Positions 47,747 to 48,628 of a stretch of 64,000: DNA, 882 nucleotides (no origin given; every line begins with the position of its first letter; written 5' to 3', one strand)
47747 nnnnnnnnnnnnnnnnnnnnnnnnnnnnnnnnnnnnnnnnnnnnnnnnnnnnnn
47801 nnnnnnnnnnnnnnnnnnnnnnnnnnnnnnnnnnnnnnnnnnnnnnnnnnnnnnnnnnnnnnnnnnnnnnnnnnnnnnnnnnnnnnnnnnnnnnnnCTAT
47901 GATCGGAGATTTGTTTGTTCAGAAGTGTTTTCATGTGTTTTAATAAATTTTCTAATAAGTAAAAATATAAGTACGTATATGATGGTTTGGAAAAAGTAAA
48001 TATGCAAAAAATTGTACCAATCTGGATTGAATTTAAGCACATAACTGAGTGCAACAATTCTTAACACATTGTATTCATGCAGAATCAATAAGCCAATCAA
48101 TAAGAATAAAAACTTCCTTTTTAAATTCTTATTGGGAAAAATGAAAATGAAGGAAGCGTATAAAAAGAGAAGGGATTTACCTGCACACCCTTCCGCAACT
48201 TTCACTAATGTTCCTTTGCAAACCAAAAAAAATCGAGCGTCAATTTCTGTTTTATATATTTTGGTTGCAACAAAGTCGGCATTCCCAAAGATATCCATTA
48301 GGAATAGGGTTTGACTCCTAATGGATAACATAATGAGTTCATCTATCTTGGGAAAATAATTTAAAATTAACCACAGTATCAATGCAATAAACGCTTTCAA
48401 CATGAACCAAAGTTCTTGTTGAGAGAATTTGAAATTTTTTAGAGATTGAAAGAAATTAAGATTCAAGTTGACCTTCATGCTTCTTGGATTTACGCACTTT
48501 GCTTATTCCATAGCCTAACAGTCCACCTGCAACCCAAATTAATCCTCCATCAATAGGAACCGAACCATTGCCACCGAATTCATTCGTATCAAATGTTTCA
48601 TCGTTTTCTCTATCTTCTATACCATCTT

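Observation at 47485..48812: XrtF-type exosortase with its partner protein and a translationally coupled candidate substrate carrying a VPIDGG-TM-KVRKSKK tail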

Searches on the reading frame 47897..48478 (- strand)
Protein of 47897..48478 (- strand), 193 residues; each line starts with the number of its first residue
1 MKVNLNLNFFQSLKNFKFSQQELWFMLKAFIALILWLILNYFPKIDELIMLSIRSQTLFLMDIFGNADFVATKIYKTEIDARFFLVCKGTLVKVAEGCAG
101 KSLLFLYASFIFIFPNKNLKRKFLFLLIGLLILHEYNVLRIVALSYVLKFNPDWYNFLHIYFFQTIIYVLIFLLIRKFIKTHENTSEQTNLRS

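Call 3: search_protein_families(library=ncbifam, proteins=[window:47897-48478:-], max_evalue=0.01)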
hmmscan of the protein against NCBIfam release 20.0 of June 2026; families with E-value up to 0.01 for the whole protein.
window:47897-48478:- (193 aa): 11 families
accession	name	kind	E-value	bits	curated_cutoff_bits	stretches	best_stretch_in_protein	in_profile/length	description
NF046081.1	exosort_XrtX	exception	5.5e-22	78.5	170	1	22-186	4-166/168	exosortase X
TIGR04128.1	exoso_Fjoh_1448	exception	2.4e-17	63.7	90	1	46-180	40-170/174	exosortase family protein XrtF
TIGR04178.1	exo_archaeo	signature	1.1e-12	48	23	1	92-175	1-91/97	exosortase/archaeosortase family protein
TIGR04177.1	exosort_XrtH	exception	2.2e-12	47.3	86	1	88-180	62-153/158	exosortase H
TIGR04300.1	exosort_XrtM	exception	6.9e-11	42.8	125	1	92-170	55-132/150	exosortase family protein XrtM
NF046083.1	exosort_XrtY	exception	1.3e-09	38.2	160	1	75-178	66-167/168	exosortase Y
TIGR04144.1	archaeo_VPXXXP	exception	2.1e-05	24.6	150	1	86-177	58-148/156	archaeosortase B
NF033505.2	paceosortase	exception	6.5e-05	23.1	80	1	66-173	33-139/167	pacearchaeosortase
NF041736.1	archaeo_artH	equivalog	0.00012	22.1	200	1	14-179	8-181/202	archaeosortase H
TIGR04175.1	archaeo_artD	exception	0.0074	16.3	125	0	71-174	40-134/150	archaeosortase D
TIGR03110.1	exosort_Gpos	exception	0.0083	16.1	102.75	0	83-175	77-172/187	exosortase family protein XrtG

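Call 4: search_protein_families(library=pfam, proteins=[window:47897-48478:-], max_evalue=0.01)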
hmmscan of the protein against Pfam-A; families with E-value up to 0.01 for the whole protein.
window:47897-48478:- (193 aa): 1 family
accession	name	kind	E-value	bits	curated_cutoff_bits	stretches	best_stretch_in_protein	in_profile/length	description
PF09721.15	Exosortase_EpsH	-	7e-05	22.8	25.7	1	37-168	115-241/254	Transmembrane exosortase (Exosortase_EpsH)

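Call 9: find_homologous_proteins(query=window:47897-48478:-, max_evalue=0.001)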
Query window:47897-48478:- (193 aa): 4 proteins with E <= 0.001 among 517 candidates.
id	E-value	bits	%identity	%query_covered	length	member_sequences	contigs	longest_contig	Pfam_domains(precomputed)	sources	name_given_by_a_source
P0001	1.9e-109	382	94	100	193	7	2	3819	-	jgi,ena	-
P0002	1.5e-62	229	57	95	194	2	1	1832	PF09721.16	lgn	-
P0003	1.1e-59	220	53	97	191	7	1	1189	PF09721.16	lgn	-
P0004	3.1e-57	212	55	80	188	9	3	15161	PF09721.16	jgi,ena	jgi:exosortase/archaeosortase family protein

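Call 10: find_encoding_contigs(protein=window:47897-48478:-, flank=10000, max_places=6)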
Protein window:47897-48478:- (193 aa): 3 contigs read that carry it; 2 places shown.
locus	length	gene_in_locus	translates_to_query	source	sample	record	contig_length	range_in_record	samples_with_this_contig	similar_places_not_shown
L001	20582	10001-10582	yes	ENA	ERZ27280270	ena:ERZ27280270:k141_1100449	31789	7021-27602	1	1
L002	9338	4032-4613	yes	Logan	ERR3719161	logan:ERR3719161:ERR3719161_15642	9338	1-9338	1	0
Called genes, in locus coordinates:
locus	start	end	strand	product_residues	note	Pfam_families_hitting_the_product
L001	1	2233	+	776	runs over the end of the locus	PF03636:Glyco_hydro_65N, PF03632:Glyco_hydro_65m, PF03633:Glyco_hydro_65C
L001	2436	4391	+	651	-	-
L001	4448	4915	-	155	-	-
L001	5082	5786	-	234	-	PF01852:START (weak)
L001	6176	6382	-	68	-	-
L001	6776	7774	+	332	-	PF26696:PTL_trimer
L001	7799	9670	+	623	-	PF18962:Por_Secre_tail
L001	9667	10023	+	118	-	-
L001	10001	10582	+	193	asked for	PF09721:Exosortase_EpsH (weak)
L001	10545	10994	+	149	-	-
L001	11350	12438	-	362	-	-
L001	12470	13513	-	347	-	PF01040:UbiA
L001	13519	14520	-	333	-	PF00535:Glycos_transf_2, PF10111:Glyco_tranf_2_2, PF13641:Glyco_tranf_2_3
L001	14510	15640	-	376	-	PF00534:Glycos_transf_1, PF13692:Glyco_trans_1_4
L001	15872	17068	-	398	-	PF20706:GT4-conflict (faint), PF00534:Glycos_transf_1, PF13692:Glyco_trans_1_4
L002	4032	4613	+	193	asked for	PF09721:Exosortase_EpsH (weak)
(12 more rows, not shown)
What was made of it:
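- Checked: Independent gene calls on identical metagenome contigs give the same three genes (call 10).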

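Call 11: find_encoding_contigs(protein=P0004, flank=8000, max_places=4)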
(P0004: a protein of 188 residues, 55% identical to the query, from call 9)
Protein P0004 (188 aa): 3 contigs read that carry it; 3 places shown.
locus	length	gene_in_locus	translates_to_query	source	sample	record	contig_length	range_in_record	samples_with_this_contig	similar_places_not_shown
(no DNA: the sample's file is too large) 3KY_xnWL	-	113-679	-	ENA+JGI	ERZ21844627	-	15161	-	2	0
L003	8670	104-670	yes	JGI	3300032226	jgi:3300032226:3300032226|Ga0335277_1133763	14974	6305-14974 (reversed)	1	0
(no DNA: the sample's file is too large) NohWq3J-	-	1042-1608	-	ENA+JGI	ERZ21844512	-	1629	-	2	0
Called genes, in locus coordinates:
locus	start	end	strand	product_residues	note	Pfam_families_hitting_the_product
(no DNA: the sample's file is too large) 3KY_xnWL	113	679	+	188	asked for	PF09721:Exosortase_EpsH (weak)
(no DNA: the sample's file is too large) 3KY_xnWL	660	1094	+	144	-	-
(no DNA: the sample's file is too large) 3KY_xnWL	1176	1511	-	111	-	-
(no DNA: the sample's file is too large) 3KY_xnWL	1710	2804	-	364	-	-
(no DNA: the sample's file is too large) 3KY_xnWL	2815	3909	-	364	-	PF01040:UbiA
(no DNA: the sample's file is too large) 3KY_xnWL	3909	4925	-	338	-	PF00535:Glycos_transf_2, PF10111:Glyco_tranf_2_2, PF13641:Glyco_tranf_2_3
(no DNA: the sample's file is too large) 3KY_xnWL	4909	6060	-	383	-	PF00534:Glycos_transf_1, PF13692:Glyco_trans_1_4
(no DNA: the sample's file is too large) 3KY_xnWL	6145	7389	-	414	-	-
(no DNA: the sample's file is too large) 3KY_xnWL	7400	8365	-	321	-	PF00535:Glycos_transf_2, PF10111:Glyco_tranf_2_2, PF13641:Glyco_tranf_2_3 (weak)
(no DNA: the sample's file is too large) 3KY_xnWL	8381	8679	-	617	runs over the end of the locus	PF00664:ABC_membrane, PF00005:ABC_tran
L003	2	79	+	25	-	?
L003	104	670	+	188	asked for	PF09721:Exosortase_EpsH (weak)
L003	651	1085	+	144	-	-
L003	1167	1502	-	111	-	-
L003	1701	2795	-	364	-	-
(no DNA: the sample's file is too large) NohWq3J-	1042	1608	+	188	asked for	PF09721:Exosortase_EpsH (weak)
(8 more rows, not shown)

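Call 12: find_encoding_contigs(protein=P0002, flank=5000, max_places=3)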
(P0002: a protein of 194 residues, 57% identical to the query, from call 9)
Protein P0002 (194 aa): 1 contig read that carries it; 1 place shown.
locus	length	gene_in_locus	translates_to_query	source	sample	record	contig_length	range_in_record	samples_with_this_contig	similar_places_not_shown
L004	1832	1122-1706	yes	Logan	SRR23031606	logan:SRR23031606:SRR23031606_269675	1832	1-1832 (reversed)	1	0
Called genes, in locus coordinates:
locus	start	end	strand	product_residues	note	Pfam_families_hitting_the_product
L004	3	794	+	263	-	?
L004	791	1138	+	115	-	-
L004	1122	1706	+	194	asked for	PF09721:Exosortase_EpsH (weak)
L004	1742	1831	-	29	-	?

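Call 13: find_encoding_contigs(protein=P0003, flank=5000, max_places=3)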
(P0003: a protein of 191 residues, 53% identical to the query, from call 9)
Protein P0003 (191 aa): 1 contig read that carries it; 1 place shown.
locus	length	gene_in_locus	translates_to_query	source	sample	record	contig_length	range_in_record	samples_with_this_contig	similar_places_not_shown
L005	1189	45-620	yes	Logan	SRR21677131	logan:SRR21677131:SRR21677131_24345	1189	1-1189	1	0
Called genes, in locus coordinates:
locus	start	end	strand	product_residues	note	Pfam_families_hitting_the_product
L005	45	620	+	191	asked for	PF09721:Exosortase_EpsH (weak)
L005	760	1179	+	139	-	-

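Call 20: find_related_loci(query=A1, collection=genome_contigs, flank=10000)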
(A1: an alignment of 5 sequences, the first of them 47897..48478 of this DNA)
Query A1 (193 aa) in genome_contigs; peptide patterns used: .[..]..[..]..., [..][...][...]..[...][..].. (x = any residue, [..] = any of these).
78 stretches matched a pattern, but none encodes a relative of the query by tblastn (E <= 1e-3).
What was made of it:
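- Tried and rejected: A scan of species genomes with the window-clade exosortase alignment found no relatives (call 20).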

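Call 26: search_protein_representatives(alignment_id=A1)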
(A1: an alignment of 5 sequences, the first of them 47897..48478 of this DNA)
Query: 5 sequences, 191 profile positions. Proteins with E-value up to 0.001 (for the whole library): 953; up to 1e-10: 70; up to 1e-30: 2. The best 150 are listed.
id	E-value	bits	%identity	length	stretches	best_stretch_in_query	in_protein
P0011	4.6e-87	307.1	-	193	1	1-180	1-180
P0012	4.0e-47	176.8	-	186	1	17-186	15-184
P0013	4.4e-21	91.9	-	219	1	23-182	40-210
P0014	1.4e-18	83.8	-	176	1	11-181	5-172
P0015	2.0e-18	83.3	-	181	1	7-181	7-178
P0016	3.9e-17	79.0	-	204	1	18-180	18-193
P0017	4.5e-17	78.8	-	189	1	15-179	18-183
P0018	5.1e-16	75.4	-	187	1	10-182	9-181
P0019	4.4e-15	72.3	-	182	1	19-180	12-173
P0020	5.7e-15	72.0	-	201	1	28-188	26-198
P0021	5.8e-15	71.9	-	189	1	7-183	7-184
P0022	6.0e-15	71.9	-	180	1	22-178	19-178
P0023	1.2e-14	70.8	-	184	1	18-187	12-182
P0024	1.5e-14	70.6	-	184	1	16-178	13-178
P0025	2.0e-14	70.2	-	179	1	85-187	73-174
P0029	6.2e-14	68.6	-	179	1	23-182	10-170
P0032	1.2e-13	67.7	-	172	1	18-178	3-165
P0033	1.4e-13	67.4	-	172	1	22-182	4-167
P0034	2.0e-13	66.9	-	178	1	15-179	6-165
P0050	6.8e-12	61.9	-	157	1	81-186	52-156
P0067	3.8e-11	59.5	-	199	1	21-187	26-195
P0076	8.6e-11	58.3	-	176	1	21-172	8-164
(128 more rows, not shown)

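Call 28: search_protein_families(library=ncbifam, proteins=[P0012, P0013, P0014, P0015, P0016], max_evalue=1)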
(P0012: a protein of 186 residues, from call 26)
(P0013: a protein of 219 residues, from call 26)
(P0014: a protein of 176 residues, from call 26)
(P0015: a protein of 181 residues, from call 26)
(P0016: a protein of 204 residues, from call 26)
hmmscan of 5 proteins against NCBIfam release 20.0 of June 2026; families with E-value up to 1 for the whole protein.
P0012 (186 aa): 11 families
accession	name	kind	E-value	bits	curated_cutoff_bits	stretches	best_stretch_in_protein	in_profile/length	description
NF046081.1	exosort_XrtX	exception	6.7e-25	87.9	170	1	16-183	2-167/168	exosortase X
TIGR04178.1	exo_archaeo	signature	3.5e-12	46.5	23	1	89-171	2-91/97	exosortase/archaeosortase family protein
TIGR04300.1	exosort_XrtM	exception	7.6e-12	45.9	125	1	50-168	22-134/150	exosortase family protein XrtM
NF046083.1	exosort_XrtY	exception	1.6e-11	44.4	160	1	81-172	76-165/168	exosortase Y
TIGR04128.1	exoso_Fjoh_1448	exception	2.3e-11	44.2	90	1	62-176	56-170/174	exosortase family protein XrtF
TIGR04177.1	exosort_XrtH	exception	1.5e-08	34.8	86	1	90-179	68-156/158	exosortase H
TIGR04124.1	archaeo_artE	exception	1.1e-06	28.7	95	1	36-176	10-149/153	archaeosortase family protein ArtE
TIGR03110.1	exosort_Gpos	exception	1.6e-05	24.9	102.75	1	19-170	25-171/187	exosortase family protein XrtG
NF033505.2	paceosortase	exception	1.9e-05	24.9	80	1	49-169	19-139/167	pacearchaeosortase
TIGR04175.1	archaeo_artD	exception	8.9e-05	22.5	125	1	77-169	44-134/150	archaeosortase D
TIGR04144.1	archaeo_VPXXXP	exception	0.0013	18.7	150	1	88-174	64-149/156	archaeosortase B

P0013 (219 aa): 12 families
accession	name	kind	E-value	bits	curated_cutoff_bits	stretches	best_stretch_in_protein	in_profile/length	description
NF046081.1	exosort_XrtX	exception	7.3e-22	78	170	1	37-211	4-165/168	exosortase X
NF046083.1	exosort_XrtY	exception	3.2e-11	43.4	160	1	111-204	76-167/168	exosortase Y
TIGR04178.1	exo_archaeo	signature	6.8e-11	42.3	23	1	119-204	2-91/97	exosortase/archaeosortase family protein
TIGR04128.1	exoso_Fjoh_1448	exception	1.7e-10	41.4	90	1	99-209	64-173/174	exosortase family protein XrtF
TIGR04177.1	exosort_XrtH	exception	4.4e-09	36.5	86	1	117-205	65-152/158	exosortase H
TIGR04300.1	exosort_XrtM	exception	8.9e-09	36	125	1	112-200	49-136/150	exosortase family protein XrtM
TIGR04175.1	archaeo_artD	exception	2.4e-06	27.6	125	1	112-203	49-138/150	archaeosortase D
TIGR03110.1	exosort_Gpos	exception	4.1e-06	26.8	102.75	1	119-205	89-175/187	exosortase family protein XrtG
NF033505.2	paceosortase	exception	4.2e-06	27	80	1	112-205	52-143/167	pacearchaeosortase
TIGR04144.1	archaeo_VPXXXP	exception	0.00037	20.5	150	1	113-206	59-151/156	archaeosortase B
TIGR04124.1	archaeo_artE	exception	0.0012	18.9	95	1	118-206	63-149/153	archaeosortase family protein ArtE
TIGR04199.1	exosort_xrtJ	exception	0.34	9.8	200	1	117-186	176-248/522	exosortase J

P0014 (176 aa): 16 families
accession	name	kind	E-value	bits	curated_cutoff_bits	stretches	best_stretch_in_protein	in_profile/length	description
NF046081.1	exosort_XrtX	exception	1.3e-42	145.5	170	1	12-173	2-164/168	exosortase X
NF046083.1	exosort_XrtY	exception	5.2e-18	65.5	160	1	34-167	37-167/168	exosortase Y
TIGR04128.1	exoso_Fjoh_1448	exception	2.6e-17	63.6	90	1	7-172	1-173/174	exosortase family protein XrtF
TIGR04178.1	exo_archaeo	signature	1.6e-16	60.3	23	1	84-166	3-91/97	exosortase/archaeosortase family protein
TIGR04177.1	exosort_XrtH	exception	7.2e-09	35.8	86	1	63-169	46-153/158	exosortase H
TIGR04300.1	exosort_XrtM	exception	3.3e-08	34.1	125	1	39-168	13-143/150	exosortase family protein XrtM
TIGR04125.1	exosort_PGF_TRM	exception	4.2e-08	33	75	1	11-145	74-205/271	archaeosortase A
TIGR04124.1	archaeo_artE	exception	1.2e-07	31.9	95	1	26-169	13-152/153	archaeosortase family protein ArtE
TIGR04175.1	archaeo_artD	exception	4.2e-06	26.8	125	1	25-171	9-145/150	archaeosortase D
TIGR03763.1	cyanoexo_CrtA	exception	1.2e-05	25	150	1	55-167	141-258/260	cyanoexosortase A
NF033505.2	paceosortase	exception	6.5e-05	23.1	80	1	78-171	54-148/167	pacearchaeosortase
NF033464.1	cyanoexo_CrtC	exception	0.00027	20.6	225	1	46-167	148-271/278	cyanoexosortase C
TIGR03110.1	exosort_Gpos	exception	0.0011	18.9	102.75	1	17-168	27-176/187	exosortase family protein XrtG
NF045528.1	heimosortase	equivalog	0.0042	17.1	130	1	80-155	84-159/199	heimdallarchaeosortase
TIGR04144.1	archaeo_VPXXXP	exception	0.0047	16.9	150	1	23-170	6-152/156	archaeosortase B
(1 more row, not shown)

P0015 (181 aa): 12 families
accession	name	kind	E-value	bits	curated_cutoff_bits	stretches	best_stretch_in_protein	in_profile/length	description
NF046081.1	exosort_XrtX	exception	5.9e-23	81.6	170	1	21-179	6-164/168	exosortase X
TIGR04128.1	exoso_Fjoh_1448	exception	6.8e-14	52.4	90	1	26-176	18-171/174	exosortase family protein XrtF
TIGR04178.1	exo_archaeo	signature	9.7e-14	51.4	23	1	89-172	3-91/97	exosortase/archaeosortase family protein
TIGR04300.1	exosort_XrtM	exception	3e-11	44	125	1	80-177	48-147/150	exosortase family protein XrtM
TIGR04177.1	exosort_XrtH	exception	5.6e-10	39.4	86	1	87-176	66-154/158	exosortase H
NF046083.1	exosort_XrtY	exception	9e-10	38.7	160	1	77-172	73-166/168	exosortase Y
NF033505.2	paceosortase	exception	4.2e-08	33.5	80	1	80-173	51-144/167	pacearchaeosortase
TIGR04124.1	archaeo_artE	exception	5.8e-06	26.4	95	1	85-174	61-148/153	archaeosortase family protein ArtE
NF045528.1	heimosortase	equivalog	1.2e-05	25.4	130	1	64-159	63-157/199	heimdallarchaeosortase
TIGR04175.1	archaeo_artD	exception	2.2e-05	24.5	125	1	86-176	54-144/150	archaeosortase D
TIGR04144.1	archaeo_VPXXXP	exception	0.00028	20.8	150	1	111-176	87-152/156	archaeosortase B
TIGR03110.1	exosort_Gpos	exception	0.00029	20.8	102.75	1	22-177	26-179/187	exosortase family protein XrtG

P0016 (204 aa): 15 families
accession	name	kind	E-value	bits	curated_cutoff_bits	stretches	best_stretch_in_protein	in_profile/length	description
NF046081.1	exosort_XrtX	exception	8.5e-32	110.4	170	1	20-195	4-164/168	exosortase X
TIGR04128.1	exoso_Fjoh_1448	exception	1e-19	71.4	90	1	20-191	8-170/174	exosortase family protein XrtF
NF046083.1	exosort_XrtY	exception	1.3e-15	57.7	160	1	64-185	43-163/168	exosortase Y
TIGR04178.1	exo_archaeo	signature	3.3e-15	56.2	23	1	105-187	2-90/97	exosortase/archaeosortase family protein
TIGR04177.1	exosort_XrtH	exception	4.2e-14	52.8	86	1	104-189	66-154/158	exosortase H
TIGR04300.1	exosort_XrtM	exception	4.5e-10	40.2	125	1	100-187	51-141/150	exosortase family protein XrtM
TIGR04144.1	archaeo_VPXXXP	exception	2.9e-08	33.8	150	1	101-184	61-144/156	archaeosortase B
NF033505.2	paceosortase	exception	5.4e-08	33.1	80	1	95-203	50-155/167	pacearchaeosortase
TIGR04125.1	exosort_PGF_TRM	exception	1.3e-06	28.1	75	1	33-167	87-205/271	archaeosortase A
TIGR04124.1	archaeo_artE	exception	3.4e-06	27.2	95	1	103-186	62-147/153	archaeosortase family protein ArtE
NF041736.1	archaeo_artH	equivalog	1.8e-05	24.8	200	1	25-153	14-143/202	archaeosortase H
TIGR04175.1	archaeo_artD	exception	3.9e-05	23.7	125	1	101-195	52-147/150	archaeosortase D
NF045528.1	heimosortase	equivalog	0.0021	18.1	130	1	95-175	78-165/199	heimdallarchaeosortase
TIGR04293.1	archaeo_artF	exception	0.0055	16.7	150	1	104-185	70-151/166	archaeosortase family protein ArtF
NF033767.0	exosort_XrtS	exception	0.0069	16.3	145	1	120-179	81-141/155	exosortase S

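Call 37: search_protein_families(library=ncbifam, alignment_id=A3, max_evalue=3e-25)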
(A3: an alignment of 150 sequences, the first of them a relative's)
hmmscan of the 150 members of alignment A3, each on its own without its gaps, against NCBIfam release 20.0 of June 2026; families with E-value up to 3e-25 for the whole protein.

A. member 1, P0011 (193 aa): 0 families

B. families by the number of members that match (of 150 scanned): 3 families
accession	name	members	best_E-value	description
NF046081.1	exosort_XrtX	127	1.8e-59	exosortase X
TIGR04128.1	exoso_Fjoh_1448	35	1.4e-73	exosortase family protein XrtF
TIGR04300.1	exosort_XrtM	4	7e-46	exosortase family protein XrtM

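Call 39: search_protein_families(library=ncbifam, proteins=[P0032, P0023, P0034, P0050, P0025, P0029, P0033, P0067, P0076, P0019], max_evalue=1e-18)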
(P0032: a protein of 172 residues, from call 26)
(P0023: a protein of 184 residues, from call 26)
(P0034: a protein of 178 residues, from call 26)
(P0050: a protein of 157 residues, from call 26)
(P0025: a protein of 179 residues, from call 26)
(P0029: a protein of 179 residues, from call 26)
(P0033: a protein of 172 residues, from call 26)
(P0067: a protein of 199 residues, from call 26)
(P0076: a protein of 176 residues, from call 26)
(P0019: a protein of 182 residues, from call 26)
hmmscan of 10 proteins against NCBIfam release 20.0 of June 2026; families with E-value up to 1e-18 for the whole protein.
P0032 (172 aa): 2 families
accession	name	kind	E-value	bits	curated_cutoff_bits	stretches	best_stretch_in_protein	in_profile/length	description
NF046081.1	exosort_XrtX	exception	1.7e-47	161.4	170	1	2-168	1-163/168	exosortase X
TIGR04128.1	exoso_Fjoh_1448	exception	3.8e-20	72.8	90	1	5-167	12-172/174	exosortase family protein XrtF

P0023 (184 aa): 1 family
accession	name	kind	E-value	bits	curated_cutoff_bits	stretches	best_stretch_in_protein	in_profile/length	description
NF046081.1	exosort_XrtX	exception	2.5e-40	138.1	170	1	13-179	3-166/168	exosortase X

P0034 (178 aa): 2 families
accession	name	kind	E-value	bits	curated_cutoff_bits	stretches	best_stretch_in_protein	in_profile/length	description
NF046081.1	exosort_XrtX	exception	1.2e-56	191.2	170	1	9-168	2-164/168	exosortase X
NF046083.1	exosort_XrtY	exception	2.2e-20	73.2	160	1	13-163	14-168/168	exosortase Y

P0050 (157 aa): 2 families
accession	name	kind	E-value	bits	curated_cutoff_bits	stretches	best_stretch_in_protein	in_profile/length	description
TIGR04128.1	exoso_Fjoh_1448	exception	8e-54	182.5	90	1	1-151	25-173/174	exosortase family protein XrtF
NF046081.1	exosort_XrtX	exception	2.9e-30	105.4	170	1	20-154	35-166/168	exosortase X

P0025 (179 aa): 2 families
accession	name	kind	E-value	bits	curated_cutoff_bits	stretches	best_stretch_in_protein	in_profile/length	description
TIGR04128.1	exoso_Fjoh_1448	exception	7e-41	140.3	90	1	2-166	4-171/174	exosortase family protein XrtF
NF046081.1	exosort_XrtX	exception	2.8e-34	118.5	170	1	4-172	2-167/168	exosortase X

P0029 (179 aa): 1 family
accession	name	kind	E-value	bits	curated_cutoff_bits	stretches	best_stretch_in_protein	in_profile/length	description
NF046081.1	exosort_XrtX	exception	1.7e-25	89.9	170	1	11-171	8-165/168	exosortase X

P0033 (172 aa): 1 family
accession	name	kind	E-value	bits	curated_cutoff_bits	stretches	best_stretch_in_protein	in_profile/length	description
NF046081.1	exosort_XrtX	exception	3.9e-24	85.4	170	1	2-167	4-164/168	exosortase X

P0067 (199 aa): 3 families
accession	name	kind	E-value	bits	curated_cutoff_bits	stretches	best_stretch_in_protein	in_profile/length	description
NF046081.1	exosort_XrtX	exception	6.7e-39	133.5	170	1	24-192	3-166/168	exosortase X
TIGR04128.1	exoso_Fjoh_1448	exception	2.1e-23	83.4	90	1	24-189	7-173/174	exosortase family protein XrtF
NF046083.1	exosort_XrtY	exception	1.3e-19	70.7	160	1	61-185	47-168/168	exosortase Y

P0076 (176 aa): 1 family
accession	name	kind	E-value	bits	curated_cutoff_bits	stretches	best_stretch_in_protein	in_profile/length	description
TIGR04300.1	exosort_XrtM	exception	9.5e-31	107.3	125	1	36-172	9-144/150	exosortase family protein XrtM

P0019 (182 aa): 2 families
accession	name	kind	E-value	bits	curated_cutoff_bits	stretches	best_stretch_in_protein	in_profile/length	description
NF046081.1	exosort_XrtX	exception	9.9e-44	149.2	170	1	11-173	2-162/168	exosortase X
TIGR04128.1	exoso_Fjoh_1448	exception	8.8e-24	84.6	90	1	8-172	3-171/174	exosortase family protein XrtF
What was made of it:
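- On XrtF (TIGR04128): True XrtF representatives score 140-182 bits (call 39).
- Of the 150 best relatives, 127 hit XrtX at about 87 bits or more and 35 are XrtF (calls 37, 39). TIGR04128 scores 63.7 bits against a cutoff of 90, while true XrtF representatives score 140-182 (calls 3, 39).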
